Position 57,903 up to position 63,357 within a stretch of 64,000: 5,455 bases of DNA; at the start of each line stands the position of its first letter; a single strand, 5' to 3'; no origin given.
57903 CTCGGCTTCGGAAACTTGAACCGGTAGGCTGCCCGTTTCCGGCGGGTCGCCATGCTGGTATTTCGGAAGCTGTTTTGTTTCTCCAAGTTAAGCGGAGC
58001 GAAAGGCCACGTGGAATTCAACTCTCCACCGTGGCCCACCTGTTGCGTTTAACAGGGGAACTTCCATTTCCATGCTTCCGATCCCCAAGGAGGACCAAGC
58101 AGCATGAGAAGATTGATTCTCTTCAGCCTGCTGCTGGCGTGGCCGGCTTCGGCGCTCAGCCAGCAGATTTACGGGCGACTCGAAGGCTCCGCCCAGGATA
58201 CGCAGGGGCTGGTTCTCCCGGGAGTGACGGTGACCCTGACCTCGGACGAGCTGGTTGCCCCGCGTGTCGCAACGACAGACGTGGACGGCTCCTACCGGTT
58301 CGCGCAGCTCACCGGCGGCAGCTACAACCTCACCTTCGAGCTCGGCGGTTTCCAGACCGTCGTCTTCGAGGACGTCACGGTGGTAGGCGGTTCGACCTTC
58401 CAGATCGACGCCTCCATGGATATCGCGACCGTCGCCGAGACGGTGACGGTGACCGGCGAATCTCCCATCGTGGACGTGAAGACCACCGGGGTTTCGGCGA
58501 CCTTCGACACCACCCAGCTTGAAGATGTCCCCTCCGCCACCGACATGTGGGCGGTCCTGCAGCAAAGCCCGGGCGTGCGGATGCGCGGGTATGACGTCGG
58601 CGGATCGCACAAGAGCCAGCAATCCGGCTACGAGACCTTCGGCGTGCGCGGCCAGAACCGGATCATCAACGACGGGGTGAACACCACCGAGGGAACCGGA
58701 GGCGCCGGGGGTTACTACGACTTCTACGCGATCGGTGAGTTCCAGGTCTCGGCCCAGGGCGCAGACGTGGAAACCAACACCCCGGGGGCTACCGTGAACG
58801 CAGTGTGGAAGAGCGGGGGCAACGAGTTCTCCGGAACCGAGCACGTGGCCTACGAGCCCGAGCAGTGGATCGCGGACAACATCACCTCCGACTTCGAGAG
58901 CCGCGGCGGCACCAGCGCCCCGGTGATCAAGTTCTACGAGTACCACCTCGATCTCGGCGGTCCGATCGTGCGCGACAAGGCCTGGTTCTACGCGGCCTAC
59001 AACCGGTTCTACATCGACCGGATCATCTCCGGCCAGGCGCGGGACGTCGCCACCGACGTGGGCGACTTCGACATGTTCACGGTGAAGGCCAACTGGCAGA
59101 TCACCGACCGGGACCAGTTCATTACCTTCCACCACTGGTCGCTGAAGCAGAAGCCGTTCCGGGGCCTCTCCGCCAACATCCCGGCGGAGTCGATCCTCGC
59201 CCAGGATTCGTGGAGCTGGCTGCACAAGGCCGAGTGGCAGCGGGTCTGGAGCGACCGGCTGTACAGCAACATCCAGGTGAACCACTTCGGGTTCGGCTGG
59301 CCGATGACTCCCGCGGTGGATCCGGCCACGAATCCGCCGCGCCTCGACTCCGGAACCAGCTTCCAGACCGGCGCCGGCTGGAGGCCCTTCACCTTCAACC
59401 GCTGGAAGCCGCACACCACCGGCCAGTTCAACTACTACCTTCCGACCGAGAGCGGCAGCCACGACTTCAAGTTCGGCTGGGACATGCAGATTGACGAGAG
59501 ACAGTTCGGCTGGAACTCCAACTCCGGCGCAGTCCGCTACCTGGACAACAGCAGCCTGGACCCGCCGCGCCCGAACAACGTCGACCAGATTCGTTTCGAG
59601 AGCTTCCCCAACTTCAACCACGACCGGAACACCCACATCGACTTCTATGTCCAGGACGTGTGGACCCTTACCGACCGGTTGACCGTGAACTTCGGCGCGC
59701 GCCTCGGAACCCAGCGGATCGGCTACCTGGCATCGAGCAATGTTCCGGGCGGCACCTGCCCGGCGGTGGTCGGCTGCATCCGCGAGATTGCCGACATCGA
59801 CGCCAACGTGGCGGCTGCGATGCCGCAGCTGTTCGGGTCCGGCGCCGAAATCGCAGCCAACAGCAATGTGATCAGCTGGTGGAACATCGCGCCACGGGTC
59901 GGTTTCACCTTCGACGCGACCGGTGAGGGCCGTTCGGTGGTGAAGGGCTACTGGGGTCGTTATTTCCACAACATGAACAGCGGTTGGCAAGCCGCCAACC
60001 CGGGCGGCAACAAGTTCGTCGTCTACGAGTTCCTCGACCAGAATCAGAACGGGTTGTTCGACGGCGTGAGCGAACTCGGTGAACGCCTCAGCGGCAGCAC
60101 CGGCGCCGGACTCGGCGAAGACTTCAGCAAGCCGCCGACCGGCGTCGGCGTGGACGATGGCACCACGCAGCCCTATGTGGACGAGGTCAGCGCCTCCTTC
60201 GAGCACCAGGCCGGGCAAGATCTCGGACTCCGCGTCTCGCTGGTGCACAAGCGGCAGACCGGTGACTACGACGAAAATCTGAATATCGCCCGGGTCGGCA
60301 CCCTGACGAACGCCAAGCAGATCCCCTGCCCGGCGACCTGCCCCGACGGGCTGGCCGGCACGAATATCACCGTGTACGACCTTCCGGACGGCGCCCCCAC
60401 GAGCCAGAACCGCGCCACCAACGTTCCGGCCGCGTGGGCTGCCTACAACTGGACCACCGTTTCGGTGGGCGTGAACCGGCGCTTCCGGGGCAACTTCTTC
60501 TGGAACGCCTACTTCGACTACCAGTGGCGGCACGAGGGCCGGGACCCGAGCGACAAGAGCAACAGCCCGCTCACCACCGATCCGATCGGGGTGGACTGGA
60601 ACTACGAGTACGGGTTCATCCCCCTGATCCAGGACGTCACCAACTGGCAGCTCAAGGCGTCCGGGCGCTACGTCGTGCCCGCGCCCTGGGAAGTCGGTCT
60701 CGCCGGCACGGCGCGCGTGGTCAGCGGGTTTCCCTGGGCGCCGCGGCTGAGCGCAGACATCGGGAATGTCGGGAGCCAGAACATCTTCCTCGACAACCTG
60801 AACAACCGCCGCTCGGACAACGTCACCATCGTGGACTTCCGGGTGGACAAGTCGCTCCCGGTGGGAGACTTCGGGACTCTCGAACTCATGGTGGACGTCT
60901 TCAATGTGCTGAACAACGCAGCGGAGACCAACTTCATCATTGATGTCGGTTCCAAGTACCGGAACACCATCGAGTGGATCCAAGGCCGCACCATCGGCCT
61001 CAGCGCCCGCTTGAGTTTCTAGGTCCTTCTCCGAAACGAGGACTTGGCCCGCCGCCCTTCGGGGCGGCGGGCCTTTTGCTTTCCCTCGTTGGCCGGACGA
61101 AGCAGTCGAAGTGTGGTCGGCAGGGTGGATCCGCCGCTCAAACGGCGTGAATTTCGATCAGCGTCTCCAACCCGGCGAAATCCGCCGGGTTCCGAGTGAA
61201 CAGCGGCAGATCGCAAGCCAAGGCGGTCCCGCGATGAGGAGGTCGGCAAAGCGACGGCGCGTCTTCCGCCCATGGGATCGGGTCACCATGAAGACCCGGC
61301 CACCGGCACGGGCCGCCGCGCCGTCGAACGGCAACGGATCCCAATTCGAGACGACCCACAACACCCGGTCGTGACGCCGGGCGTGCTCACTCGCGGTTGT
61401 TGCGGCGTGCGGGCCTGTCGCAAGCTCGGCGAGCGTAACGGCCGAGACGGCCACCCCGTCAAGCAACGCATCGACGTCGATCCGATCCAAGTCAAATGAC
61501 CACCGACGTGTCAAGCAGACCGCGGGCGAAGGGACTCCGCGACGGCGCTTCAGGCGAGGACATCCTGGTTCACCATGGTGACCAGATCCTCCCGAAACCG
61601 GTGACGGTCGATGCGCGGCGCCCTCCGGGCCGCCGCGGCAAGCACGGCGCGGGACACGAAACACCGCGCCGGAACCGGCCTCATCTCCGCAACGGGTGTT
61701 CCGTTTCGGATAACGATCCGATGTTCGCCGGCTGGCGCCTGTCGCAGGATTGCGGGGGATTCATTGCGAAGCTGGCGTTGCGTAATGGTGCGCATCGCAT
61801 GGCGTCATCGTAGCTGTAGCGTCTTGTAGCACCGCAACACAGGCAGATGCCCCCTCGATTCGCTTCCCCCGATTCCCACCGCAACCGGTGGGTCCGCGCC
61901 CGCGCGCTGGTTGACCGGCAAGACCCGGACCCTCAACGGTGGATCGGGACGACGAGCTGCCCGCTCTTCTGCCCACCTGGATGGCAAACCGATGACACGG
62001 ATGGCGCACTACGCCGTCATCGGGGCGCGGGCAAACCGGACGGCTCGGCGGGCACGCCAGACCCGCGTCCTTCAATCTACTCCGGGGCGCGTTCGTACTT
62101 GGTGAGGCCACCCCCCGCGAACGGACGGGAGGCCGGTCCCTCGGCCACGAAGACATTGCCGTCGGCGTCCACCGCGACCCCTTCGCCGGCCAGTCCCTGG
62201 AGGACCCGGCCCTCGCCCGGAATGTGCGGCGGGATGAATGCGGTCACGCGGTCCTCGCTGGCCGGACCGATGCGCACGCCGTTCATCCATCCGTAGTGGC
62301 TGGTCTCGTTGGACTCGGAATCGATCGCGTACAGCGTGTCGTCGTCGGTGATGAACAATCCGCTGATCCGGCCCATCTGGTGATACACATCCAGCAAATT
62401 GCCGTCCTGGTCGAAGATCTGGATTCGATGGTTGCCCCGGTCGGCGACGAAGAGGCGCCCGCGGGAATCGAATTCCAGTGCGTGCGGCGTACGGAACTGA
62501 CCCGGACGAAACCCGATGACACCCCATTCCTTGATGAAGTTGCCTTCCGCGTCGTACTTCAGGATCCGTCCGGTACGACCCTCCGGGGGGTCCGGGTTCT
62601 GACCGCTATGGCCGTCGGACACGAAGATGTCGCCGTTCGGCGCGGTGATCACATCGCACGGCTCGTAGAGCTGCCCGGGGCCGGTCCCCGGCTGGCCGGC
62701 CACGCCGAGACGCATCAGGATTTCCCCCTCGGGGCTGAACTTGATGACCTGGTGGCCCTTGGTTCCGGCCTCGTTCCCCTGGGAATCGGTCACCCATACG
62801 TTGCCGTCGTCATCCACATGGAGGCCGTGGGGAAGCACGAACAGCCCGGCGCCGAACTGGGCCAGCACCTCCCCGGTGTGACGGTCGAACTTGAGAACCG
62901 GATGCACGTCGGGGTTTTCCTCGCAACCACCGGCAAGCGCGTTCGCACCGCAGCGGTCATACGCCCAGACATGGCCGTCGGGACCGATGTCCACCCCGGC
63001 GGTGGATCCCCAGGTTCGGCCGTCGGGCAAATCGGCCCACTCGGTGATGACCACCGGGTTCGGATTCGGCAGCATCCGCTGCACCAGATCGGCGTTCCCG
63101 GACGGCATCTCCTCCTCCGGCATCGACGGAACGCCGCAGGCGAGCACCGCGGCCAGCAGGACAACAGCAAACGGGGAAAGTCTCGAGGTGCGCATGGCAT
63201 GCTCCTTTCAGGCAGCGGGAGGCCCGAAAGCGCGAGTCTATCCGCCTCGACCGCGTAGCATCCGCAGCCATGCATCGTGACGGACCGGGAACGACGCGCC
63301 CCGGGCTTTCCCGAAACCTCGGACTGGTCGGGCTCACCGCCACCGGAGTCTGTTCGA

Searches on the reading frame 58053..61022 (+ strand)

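Call 72: search_protein_families(library=pfam, proteins=[window:58053-61022:+], max_evalue=0.00001)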
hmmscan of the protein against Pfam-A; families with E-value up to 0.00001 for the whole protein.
window:58053-61022:+ (989 aa): 3 families
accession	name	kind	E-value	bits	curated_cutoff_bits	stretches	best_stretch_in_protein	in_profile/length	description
PF25183.1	OMP_b-brl_4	-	7.1e-29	101.2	30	2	335-837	150-639/838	Outer membrane beta barrel domain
PF13620.12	CarboxypepD_reg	-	8e-14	52.2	32.3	1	43-122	2-81/82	Carboxypeptidase regulatory-like domain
PF17210.9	SdrD_B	-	5.1e-06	27.1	29.7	1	48-99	17-68/112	SdrD B-like domain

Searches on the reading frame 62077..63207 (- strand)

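Call 72: search_protein_families(library=pfam, proteins=[window:62077-63207:-], max_evalue=0.00001)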
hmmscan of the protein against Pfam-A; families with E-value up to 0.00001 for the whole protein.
window:62077-63207:- (376 aa): 3 families
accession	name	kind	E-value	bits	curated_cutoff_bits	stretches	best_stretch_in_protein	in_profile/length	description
PF01436.27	NHL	-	5.5e-19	67.6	20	1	238-265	1-28/28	NHL repeat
PF08450.18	SGL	-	6e-10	39.6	26.3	0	113-167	174-220/246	SMP-30/Gluconolactonase/LRE-like region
PF13449.12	Phytase-like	-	1.8e-06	28.5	27.6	0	277-356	2-85/284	Esterase-like activity of phytase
